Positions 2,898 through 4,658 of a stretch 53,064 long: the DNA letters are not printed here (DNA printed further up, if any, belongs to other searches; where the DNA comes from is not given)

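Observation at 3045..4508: SpoU/TrmH RNA methyltransferase fused in frame to a sensor-less, partly degenerate histidine-kinase core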

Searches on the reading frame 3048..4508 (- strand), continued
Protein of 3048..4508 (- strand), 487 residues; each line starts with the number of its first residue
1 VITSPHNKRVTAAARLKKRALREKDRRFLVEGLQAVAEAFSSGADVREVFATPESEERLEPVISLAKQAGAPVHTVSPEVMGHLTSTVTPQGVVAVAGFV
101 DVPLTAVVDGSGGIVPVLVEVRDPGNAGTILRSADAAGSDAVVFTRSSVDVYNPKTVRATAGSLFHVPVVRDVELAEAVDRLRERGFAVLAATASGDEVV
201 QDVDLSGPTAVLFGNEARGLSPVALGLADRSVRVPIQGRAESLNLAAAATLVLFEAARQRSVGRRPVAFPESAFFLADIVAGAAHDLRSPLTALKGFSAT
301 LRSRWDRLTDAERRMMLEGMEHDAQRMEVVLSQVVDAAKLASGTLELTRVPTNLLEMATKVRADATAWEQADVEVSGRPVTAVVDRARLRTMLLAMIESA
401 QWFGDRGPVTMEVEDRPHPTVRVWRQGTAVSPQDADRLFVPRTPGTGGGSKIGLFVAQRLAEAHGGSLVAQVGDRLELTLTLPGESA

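Call 6: find_homologous_proteins(query=window:3048-4508:-, max_evalue=0.00001)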
Query window:3048-4508:- (487 aa): 5043 proteins with E <= 0.00001 among 8000 candidates; the best 120 are listed.
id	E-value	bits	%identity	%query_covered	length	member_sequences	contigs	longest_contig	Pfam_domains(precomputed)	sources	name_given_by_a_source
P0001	0.0e+0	1015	99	100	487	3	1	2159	PF08032.18,PF22435.2,PF02518.32,PF00512.32,PF00588.25,PF04705.19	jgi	jgi:TrmH family RNA methyltransferase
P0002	2.1e-289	977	96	100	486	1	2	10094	PF08032.18,PF22655.2,PF22435.2,PF02518.32,PF00512.32,PF00588.25,PF04705.19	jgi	jgi:RNA methyltransferase, TrmH family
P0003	6.7e-257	870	86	99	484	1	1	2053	PF08032.18,PF22435.2,PF02518.32,PF00512.32,PF00588.25,PF04705.19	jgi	jgi:RNA methyltransferase, TrmH family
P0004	4.6e-211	719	72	100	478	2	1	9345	PF08032.18,PF22435.2,PF02518.32,PF00512.32,PF00588.25,PF04705.19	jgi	jgi:RNA methyltransferase, TrmH family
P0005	1.3e-207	708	72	99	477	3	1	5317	PF08032.18,PF22435.2,PF02518.32,PF00512.32,PF00588.25,PF04705.19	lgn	-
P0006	1.5e-205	701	71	99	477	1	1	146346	PF08032.18,PF22435.2,PF02518.32,PF00512.32,PF00588.25,PF04705.19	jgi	jgi:TrmH family RNA methyltransferase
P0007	3.7e-205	700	72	99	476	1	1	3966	PF08032.18,PF22435.2,PF02518.32,PF00512.32,PF00588.25,PF04705.19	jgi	jgi:RNA methyltransferase, TrmH family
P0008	8.8e-205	699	70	99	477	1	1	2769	PF08032.18,PF22435.2,PF02518.32,PF00512.32,PF00588.25,PF04705.19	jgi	jgi:TrmH family RNA methyltransferase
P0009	2.5e-202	691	70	99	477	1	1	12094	PF08032.18,PF22435.2,PF02518.32,PF00512.32,PF00588.25,PF04705.19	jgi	jgi:TrmH family RNA methyltransferase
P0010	7.8e-202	689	71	99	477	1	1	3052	PF08032.18,PF22435.2,PF02518.32,PF00512.32,PF00588.25,PF04705.19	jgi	jgi:TrmH family RNA methyltransferase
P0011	1.6e-200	685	70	99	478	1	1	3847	PF08032.18,PF22435.2,PF02518.32,PF00512.32,PF00588.25,PF04705.19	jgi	jgi:TrmH family RNA methyltransferase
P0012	2.1e-200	684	69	99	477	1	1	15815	PF08032.18,PF22435.2,PF02518.32,PF00512.32,PF00588.25,PF04705.19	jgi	jgi:TrmH family RNA methyltransferase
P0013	5.6e-200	683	71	95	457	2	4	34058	PF08032.18,PF22435.2,PF02518.32,PF00512.32,PF00588.25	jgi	jgi:TrmH family RNA methyltransferase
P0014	9.0e-199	679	70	96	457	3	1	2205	PF08032.18,PF22435.2,PF02518.32,PF00512.32,PF00588.25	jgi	jgi:RNA methyltransferase, TrmH family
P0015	1.4e-195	668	67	99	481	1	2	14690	PF08032.18,PF22435.2,PF02518.32,PF00512.32,PF00588.25,PF04705.19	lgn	-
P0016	2.5e-195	667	67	99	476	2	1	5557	PF08032.18,PF22435.2,PF02518.32,PF00512.32,PF00588.25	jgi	jgi:RNA methyltransferase, TrmH family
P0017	4.3e-190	650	68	99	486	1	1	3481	PF08032.18,PF22435.2,PF02518.32,PF00512.32,PF00588.25,PF04705.19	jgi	jgi:TrmH family RNA methyltransferase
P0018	6.0e-185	633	66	100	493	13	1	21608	PF08032.18,PF22435.2,PF02518.32,PF00512.32,PF00588.25,PF04705.19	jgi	jgi:TrmH family RNA methyltransferase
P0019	3.6e-184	631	67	99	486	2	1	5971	PF08032.18,PF22435.2,PF02518.32,PF00512.32,PF00588.25,PF04705.19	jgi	jgi:TrmH family RNA methyltransferase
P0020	2.6e-183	628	66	99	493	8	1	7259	PF08032.18,PF22435.2,PF02518.32,PF00512.32,PF00588.25,PF04705.19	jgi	jgi:TrmH family RNA methyltransferase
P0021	3.5e-181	621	65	100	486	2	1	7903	PF08032.18,PF22435.2,PF02518.32,PF00512.32,PF00588.25,PF04705.19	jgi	-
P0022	4.5e-180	617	65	99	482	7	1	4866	PF08032.18,PF22655.2,PF22435.2,PF02518.32,PF00512.32,PF00588.25,PF04705.19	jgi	-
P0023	4.4e-179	614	64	99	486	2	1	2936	PF08032.18,PF22435.2,PF02518.32,PF00512.32,PF00588.25,PF04705.19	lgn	-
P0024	1.0e-178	613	74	84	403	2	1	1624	PF02518.32,PF00512.32,PF00588.25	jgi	jgi:tRNA G18 (ribose-2'-O)-methylase SpoU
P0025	1.7e-177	609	64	100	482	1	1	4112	PF08032.18,PF22435.2,PF02518.32,PF00512.32,PF00588.25,PF04705.19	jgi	jgi:TrmH family RNA methyltransferase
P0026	1.3e-176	606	63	100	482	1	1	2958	PF08032.18,PF22435.2,PF00512.32,PF00588.25,PF04705.19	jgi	jgi:RNA methyltransferase, TrmH family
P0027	3.3e-176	604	65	99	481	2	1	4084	PF08032.18,PF22435.2,PF00512.32,PF00588.25,PF04705.19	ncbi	ncbi:MAG: TrmH family RNA methyltransferase [Actinomycetota bacterium]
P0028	7.9e-176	603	63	99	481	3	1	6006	PF08032.18,PF22435.2,PF02518.32,PF00512.32,PF00588.25,PF04705.19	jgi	jgi:TrmH family RNA methyltransferase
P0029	9.4e-176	603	63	100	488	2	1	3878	PF08032.18,PF22435.2,PF02518.32,PF00512.32,PF00588.25,PF04705.19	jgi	-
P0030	1.1e-175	603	64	99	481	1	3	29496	PF08032.18,PF22435.2,PF02518.32,PF00512.32,PF00588.25,PF04705.19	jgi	jgi:RNA methyltransferase, TrmH family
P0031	1.2e-175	603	63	99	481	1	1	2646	PF08032.18,PF22435.2,PF02518.32,PF00512.32,PF00588.25,PF04705.19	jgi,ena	jgi:TrmH family RNA methyltransferase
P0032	3.2e-175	601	63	99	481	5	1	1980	PF08032.18,PF22435.2,PF02518.32,PF00512.32,PF00588.25,PF04705.19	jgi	-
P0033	3.5e-175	601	63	100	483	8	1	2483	PF08032.18,PF22435.2,PF02518.32,PF00512.32,PF00588.25,PF04705.19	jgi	jgi:TrmH family RNA methyltransferase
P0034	6.7e-175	600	62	99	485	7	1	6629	PF08032.18,PF22435.2,PF02518.32,PF00512.32,PF00588.25,PF04705.19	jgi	jgi:TrmH family RNA methyltransferase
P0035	8.4e-175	600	63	99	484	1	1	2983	PF08032.18,PF22435.2,PF02518.32,PF00512.32,PF00588.25,PF04705.19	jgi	jgi:TrmH family RNA methyltransferase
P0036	1.7e-174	599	61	100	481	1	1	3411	PF08032.18,PF22435.2,PF02518.32,PF00512.32,PF00588.25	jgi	-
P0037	2.4e-174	598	64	99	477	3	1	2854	PF08032.18,PF22435.2,PF02518.32,PF00512.32,PF00588.25,PF04705.19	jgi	-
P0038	2.9e-174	598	62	99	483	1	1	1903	PF08032.18,PF22435.2,PF02518.32,PF00512.32,PF00588.25,PF04705.19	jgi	jgi:TrmH family RNA methyltransferase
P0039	7.7e-174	597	65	99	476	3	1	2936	PF08032.18,PF22435.2,PF02518.32,PF00512.32,PF00588.25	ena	-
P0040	1.0e-173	596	63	99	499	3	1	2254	PF08032.18,PF22435.2,PF00512.32,PF00588.25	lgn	-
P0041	1.3e-173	596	62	99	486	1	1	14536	PF08032.18,PF22435.2,PF02518.32,PF00512.32,PF00588.25,PF04705.19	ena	-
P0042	3.0e-173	595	62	99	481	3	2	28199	PF08032.18,PF22435.2,PF02518.32,PF00512.32,PF00588.25,PF04705.19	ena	-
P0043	3.5e-173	594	64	99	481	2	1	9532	PF08032.18,PF22435.2,PF02518.32,PF00512.32,PF00588.25,PF04705.19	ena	-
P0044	5.2e-173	594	62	100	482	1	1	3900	PF08032.18,PF22435.2,PF02518.32,PF00512.32,PF00588.25,PF04705.19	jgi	jgi:RNA methyltransferase, TrmH family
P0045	3.7e-172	591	64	99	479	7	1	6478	PF08032.18,PF22435.2,PF02518.32,PF00512.32,PF00588.25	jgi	jgi:RNA methyltransferase, TrmH family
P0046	4.5e-172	591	62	99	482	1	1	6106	PF08032.18,PF22435.2,PF02518.32,PF00512.32,PF00588.25,PF04705.19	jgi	jgi:RNA methyltransferase, TrmH family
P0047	4.5e-172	591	63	99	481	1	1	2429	PF08032.18,PF22435.2,PF02518.32,PF00512.32,PF00588.25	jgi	jgi:TrmH family RNA methyltransferase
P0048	6.3e-172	590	65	99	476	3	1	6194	PF08032.18,PF22435.2,PF00512.32,PF00588.25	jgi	jgi:RNA methyltransferase, TrmH family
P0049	8.2e-172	590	64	99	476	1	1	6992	PF08032.18,PF22435.2,PF02518.32,PF00512.32,PF00588.25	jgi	jgi:RNA methyltransferase, TrmH family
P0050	9.7e-172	590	62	99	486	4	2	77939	PF08032.18,PF22435.2,PF02518.32,PF00512.32,PF00588.25,PF04705.19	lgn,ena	-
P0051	4.1e-171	588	62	98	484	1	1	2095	PF08032.18,PF22435.2,PF02518.32,PF00512.32,PF00588.25,PF04705.19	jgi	-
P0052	5.6e-171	587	63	99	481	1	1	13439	PF08032.18,PF22435.2,PF02518.32,PF00512.32,PF00588.25,PF04705.19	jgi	jgi:RNA methyltransferase, TrmH family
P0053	1.1e-170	586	62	99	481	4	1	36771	PF08032.18,PF22435.2,PF02518.32,PF00512.32,PF00588.25,PF04705.19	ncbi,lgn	ncbi:MAG TPA: TrmH family RNA methyltransferase [Actinomycetota bacterium]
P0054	1.6e-170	586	61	99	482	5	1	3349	PF08032.18,PF22435.2,PF02518.32,PF00512.32,PF00588.25,PF04705.19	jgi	jgi:TrmH family RNA methyltransferase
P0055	2.2e-170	585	63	99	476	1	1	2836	PF08032.18,PF22435.2,PF02518.32,PF00512.32,PF00588.25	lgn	-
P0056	3.6e-170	585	65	99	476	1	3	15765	PF08032.18,PF22435.2,PF02518.32,PF00512.32,PF00588.25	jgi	jgi:RNA methyltransferase, TrmH family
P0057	2.1e-169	582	62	99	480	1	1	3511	PF08032.18,PF22435.2,PF00512.32,PF00588.25,PF04705.19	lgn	-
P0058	5.3e-169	581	61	99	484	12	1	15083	PF08032.18,PF22435.2,PF02518.32,PF00512.32,PF00588.25,PF04705.19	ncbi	-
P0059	8.1e-169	580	63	99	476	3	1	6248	PF08032.18,PF22435.2,PF00512.32,PF00588.25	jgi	jgi:RNA methyltransferase, TrmH family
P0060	7.7e-168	577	61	99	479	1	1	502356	PF08032.18,PF22435.2,PF00512.32,PF00588.25,PF04705.19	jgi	jgi:TrmH family RNA methyltransferase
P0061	1.0e-167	576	60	99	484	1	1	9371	PF08032.18,PF22435.2,PF00512.32,PF00588.25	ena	-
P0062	1.1e-167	576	61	99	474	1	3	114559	PF08032.18,PF22435.2,PF02518.32,PF00512.32,PF00588.25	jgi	jgi:TrmH family RNA methyltransferase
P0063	1.3e-167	576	60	100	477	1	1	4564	PF08032.18,PF22435.2,PF02518.32,PF00512.32,PF00588.25,PF04705.19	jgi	jgi:TrmH family RNA methyltransferase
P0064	1.3e-167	576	61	99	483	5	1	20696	PF08032.18,PF22435.2,PF02518.32,PF00512.32,PF00588.25,PF04705.19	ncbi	-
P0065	1.9e-167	576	60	100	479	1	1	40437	PF08032.18,PF22435.2,PF02518.32,PF00512.32,PF00588.25,PF04705.19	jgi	jgi:TrmH family RNA methyltransferase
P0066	7.2e-167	574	60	100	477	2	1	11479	PF08032.18,PF22435.2,PF02518.32,PF00512.32,PF00588.25,PF04705.19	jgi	jgi:TrmH family RNA methyltransferase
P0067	1.1e-166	573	63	99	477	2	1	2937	PF08032.18,PF22435.2,PF00512.32,PF00588.25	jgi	jgi:TrmH family RNA methyltransferase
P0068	1.2e-166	573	62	99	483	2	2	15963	PF08032.18,PF22435.2,PF02518.32,PF00512.32,PF00588.25,PF04705.19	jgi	jgi:RNA methyltransferase, TrmH family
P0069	7.8e-166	570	63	99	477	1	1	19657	PF08032.18,PF22435.2,PF00512.32,PF00588.25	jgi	jgi:TrmH family RNA methyltransferase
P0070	1.5e-165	569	63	99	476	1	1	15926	PF08032.18,PF22435.2,PF00512.32,PF00588.25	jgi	jgi:TrmH family RNA methyltransferase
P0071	1.8e-165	569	60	99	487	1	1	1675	PF08032.18,PF22435.2,PF00512.32,PF00588.25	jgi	jgi:TrmH family RNA methyltransferase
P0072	1.9e-165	569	61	99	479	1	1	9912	PF08032.18,PF22435.2,PF02518.32,PF00512.32,PF00588.25,PF04705.19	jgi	jgi:TrmH family RNA methyltransferase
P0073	2.2e-165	569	61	99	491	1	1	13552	PF08032.18,PF22435.2,PF00512.32,PF00588.25,PF04705.19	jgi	jgi:RNA methyltransferase, TrmH family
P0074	2.4e-165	569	62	99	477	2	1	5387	PF08032.18,PF22435.2,PF02518.32,PF00512.32,PF00588.25,PF04705.19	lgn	-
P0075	1.2e-164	566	60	100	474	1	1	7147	PF08032.18,PF22435.2,PF02518.32,PF00512.32,PF00588.25,PF04705.19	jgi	jgi:RNA methyltransferase, TrmH family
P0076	1.4e-164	566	60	99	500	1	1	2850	PF08032.18,PF22435.2,PF02518.32,PF00512.32,PF00588.25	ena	-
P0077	2.3e-164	565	60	99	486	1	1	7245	PF08032.18,PF22435.2,PF00512.32,PF00588.25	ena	-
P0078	2.9e-164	565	60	99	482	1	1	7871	PF08032.18,PF22435.2,PF02518.32,PF00512.32,PF00588.25,PF04705.19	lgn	-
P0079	5.0e-164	564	61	99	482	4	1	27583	PF08032.18,PF22435.2,PF02518.32,PF00512.32,PF00588.25,PF04705.19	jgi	jgi:RNA methyltransferase, TrmH family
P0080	5.4e-164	564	62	99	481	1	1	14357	PF08032.18,PF22435.2,PF02518.32,PF00512.32,PF00588.25,PF04705.19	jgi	jgi:TrmH family RNA methyltransferase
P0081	9.5e-164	563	60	99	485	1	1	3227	PF08032.18,PF22435.2,PF00512.32,PF00588.25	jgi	jgi:RNA methyltransferase, TrmH family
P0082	1.7e-163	563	60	99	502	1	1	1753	PF08032.18,PF22435.2,PF00512.32,PF00588.25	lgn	-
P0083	1.7e-163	563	60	99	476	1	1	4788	PF08032.18,PF22435.2,PF02518.32,PF00512.32,PF00588.25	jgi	jgi:RNA methyltransferase, TrmH family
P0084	4.7e-163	561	61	99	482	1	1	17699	PF08032.18,PF22435.2,PF02518.32,PF00512.32,PF00588.25,PF04705.19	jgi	jgi:TrmH family RNA methyltransferase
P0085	5.0e-163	561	61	99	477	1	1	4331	PF08032.18,PF22435.2,PF02518.32,PF00512.32,PF00588.25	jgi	jgi:TrmH family RNA methyltransferase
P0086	7.6e-162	557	59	99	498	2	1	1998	PF08032.18,PF22435.2,PF00512.32,PF00588.25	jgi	jgi:TrmH family RNA methyltransferase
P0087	9.8e-162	557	60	99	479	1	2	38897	PF08032.18,PF22435.2,PF02518.32,PF00512.32,PF00588.25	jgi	jgi:RNA methyltransferase, TrmH family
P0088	1.8e-161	556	60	99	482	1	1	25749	PF08032.18,PF22435.2,PF00512.32,PF00588.25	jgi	jgi:TrmH family RNA methyltransferase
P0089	3.3e-161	555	59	100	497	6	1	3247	PF08032.18,PF22435.2,PF02518.32,PF00512.32,PF00588.25,PF04705.19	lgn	-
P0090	3.7e-161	555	60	99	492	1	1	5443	PF08032.18,PF22435.2,PF02518.32,PF00512.32,PF00588.25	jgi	jgi:TrmH family RNA methyltransferase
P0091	1.2e-160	553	59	99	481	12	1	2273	PF08032.18,PF22435.2,PF02518.32,PF00512.32,PF00588.25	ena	-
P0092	2.3e-160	552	61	99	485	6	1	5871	PF08032.18,PF22435.2,PF02518.32,PF00512.32,PF00588.25,PF04705.19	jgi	jgi:RNA methyltransferase, TrmH family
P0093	1.6e-159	549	59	99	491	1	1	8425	PF08032.18,PF22435.2,PF02518.32,PF00512.32,PF00588.25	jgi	jgi:RNA methyltransferase, TrmH family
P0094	8.6e-159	547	61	99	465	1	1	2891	PF08032.18,PF22435.2,PF00512.32,PF00588.25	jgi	jgi:RNA methyltransferase, TrmH family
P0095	1.0e-158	547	58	99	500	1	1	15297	PF08032.18,PF22435.2,PF02518.32,PF00512.32,PF00588.25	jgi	jgi:RNA methyltransferase, TrmH family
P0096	1.3e-158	546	59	99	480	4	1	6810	PF08032.18,PF22435.2,PF00512.32,PF00588.25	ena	-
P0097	1.2e-157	543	59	99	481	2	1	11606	PF08032.18,PF22435.2,PF02518.32,PF00512.32,PF00588.25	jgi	jgi:RNA methyltransferase, TrmH family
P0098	3.4e-157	542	61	96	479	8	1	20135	PF08032.18,PF22435.2,PF02518.32,PF00512.32,PF00588.25,PF04705.19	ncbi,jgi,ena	-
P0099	4.7e-157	541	59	99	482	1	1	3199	PF08032.18,PF22435.2,PF02518.32,PF00512.32,PF00588.25,PF04705.19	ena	-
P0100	5.7e-157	541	60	99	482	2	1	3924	PF08032.18,PF22435.2,PF02518.32,PF00512.32,PF00588.25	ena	-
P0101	6.2e-157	541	57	99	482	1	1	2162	PF08032.18,PF22435.2,PF02518.32,PF00512.32,PF00588.25,PF04705.19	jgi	jgi:TrmH family RNA methyltransferase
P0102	1.1e-156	540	58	99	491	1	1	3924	PF08032.18,PF22435.2,PF00512.32,PF00588.25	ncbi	-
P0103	1.3e-156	540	59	99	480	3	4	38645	PF08032.18,PF22435.2,PF02518.32,PF00512.32,PF00588.25,PF04705.19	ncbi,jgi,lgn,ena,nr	ncbi:MAG TPA: hypothetical protein DIU14_09830 [Actinobacteria bacterium]|jgi:TrmH family RNA methyl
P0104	8.7e-156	537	60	99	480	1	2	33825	PF08032.18,PF22435.2,PF02518.32,PF00512.32,PF00588.25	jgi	jgi:RNA methyltransferase, TrmH family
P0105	9.2e-156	537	58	99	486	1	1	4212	PF08032.18,PF22435.2,PF00512.32,PF00588.25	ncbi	-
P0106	7.1e-155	534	58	99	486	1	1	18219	PF08032.18,PF22435.2,PF00512.32,PF00588.25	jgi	jgi:TrmH family RNA methyltransferase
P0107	2.3e-154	532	59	99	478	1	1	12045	PF08032.18,PF22435.2,PF02518.32,PF00512.32,PF00588.25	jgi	jgi:TrmH family RNA methyltransferase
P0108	5.1e-154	531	59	99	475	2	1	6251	PF08032.18,PF22435.2,PF00512.32,PF00588.25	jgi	-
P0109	1.2e-153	530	58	99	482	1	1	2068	PF08032.18,PF22435.2,PF02518.32,PF00512.32,PF00588.25,PF04705.19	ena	-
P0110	1.6e-153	530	58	99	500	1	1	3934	PF08032.18,PF22435.2,PF02518.32,PF00512.32,PF00588.25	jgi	jgi:TrmH family RNA methyltransferase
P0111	2.5e-153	529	59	99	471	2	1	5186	PF08032.18,PF22435.2,PF02518.32,PF00512.32,PF00588.25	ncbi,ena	-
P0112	3.9e-153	528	58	99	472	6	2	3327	PF08032.18,PF22435.2,PF02518.32,PF00512.32,PF00588.25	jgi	-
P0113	4.9e-152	525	59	99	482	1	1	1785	PF08032.18,PF22435.2,PF02518.32,PF00512.32,PF00588.25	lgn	-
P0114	3.8e-151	522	58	95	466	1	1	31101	PF08032.18,PF22435.2,PF00512.32,PF00588.25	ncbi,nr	ncbi:MAG TPA: TrmH family RNA methyltransferase [Actinomycetota bacterium]|nr:TrmH family RNA methyl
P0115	4.9e-151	522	59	99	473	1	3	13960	PF08032.18,PF22435.2,PF02518.32,PF00512.32,PF00588.25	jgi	jgi:RNA methyltransferase, TrmH family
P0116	1.8e-150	520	58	95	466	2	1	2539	PF08032.18,PF22435.2,PF00512.32,PF00588.25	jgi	jgi:TrmH family RNA methyltransferase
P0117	7.4e-150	518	58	99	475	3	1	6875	PF08032.18,PF22435.2,PF02518.32,PF00512.32,PF00588.25,PF04705.19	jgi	jgi:RNA methyltransferase, TrmH family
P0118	1.3e-149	517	57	99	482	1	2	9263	PF08032.18,PF22435.2,PF02518.32,PF00512.32,PF00588.25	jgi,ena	jgi:TrmH family RNA methyltransferase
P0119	4.4e-149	515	58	93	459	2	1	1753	PF08032.18,PF22435.2,PF00512.32,PF00588.25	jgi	jgi:TrmH family RNA methyltransferase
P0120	1.8e-148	513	58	99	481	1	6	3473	PF08032.18,PF22435.2,PF02518.32,PF00512.32,PF00588.25,PF04705.19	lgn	-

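Call 24: predict_structure(alignment_id=A1)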
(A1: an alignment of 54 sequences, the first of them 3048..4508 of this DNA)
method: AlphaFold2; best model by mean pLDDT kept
length: 487 residues; sequences in the alignment: 54
mean_pLDDT: 86.0   pTM: 0.63
mean pLDDT of the five models: 86.0, 84.9, 84.1, 83.9, 83.4
residues with pLDDT >= 90: 242; 70-90: 190; 50-70: 43; < 50: 12
segments of 3 or more residues with pLDDT < 50: 265-271
pLDDT, mean of each block of 10 residues (from residue 1): 92 76 76 82 87 82 92 94 75 87 76 88 90 87 94 80 70 95 93 89 91 89 95 68 75 89 50 64 79 86 95 92 88 86 84 97 83 95 96 95 94 95 95 91 66 92 96 96 84
secondary structure, 60 per line:
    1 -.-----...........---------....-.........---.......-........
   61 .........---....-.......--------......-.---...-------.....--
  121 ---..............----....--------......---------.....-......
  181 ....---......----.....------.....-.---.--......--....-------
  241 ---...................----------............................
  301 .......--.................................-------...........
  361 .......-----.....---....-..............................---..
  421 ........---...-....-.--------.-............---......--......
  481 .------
elements in order: H8-18 E28-31 H33-41 E45-51 H53-69 E73-76 H78-84 E93-98 E114-118 H124-137 E142-145 H154-159 E169-173 H175-184 E188-193 E209-213 H222-227 E230-233 H244-262 H273-307 H310-342 E350-353 H354-367 E373-377 E381-384 H386-403 E404-415 E419-428 H436-439 H452-463 E467-472 E475-481
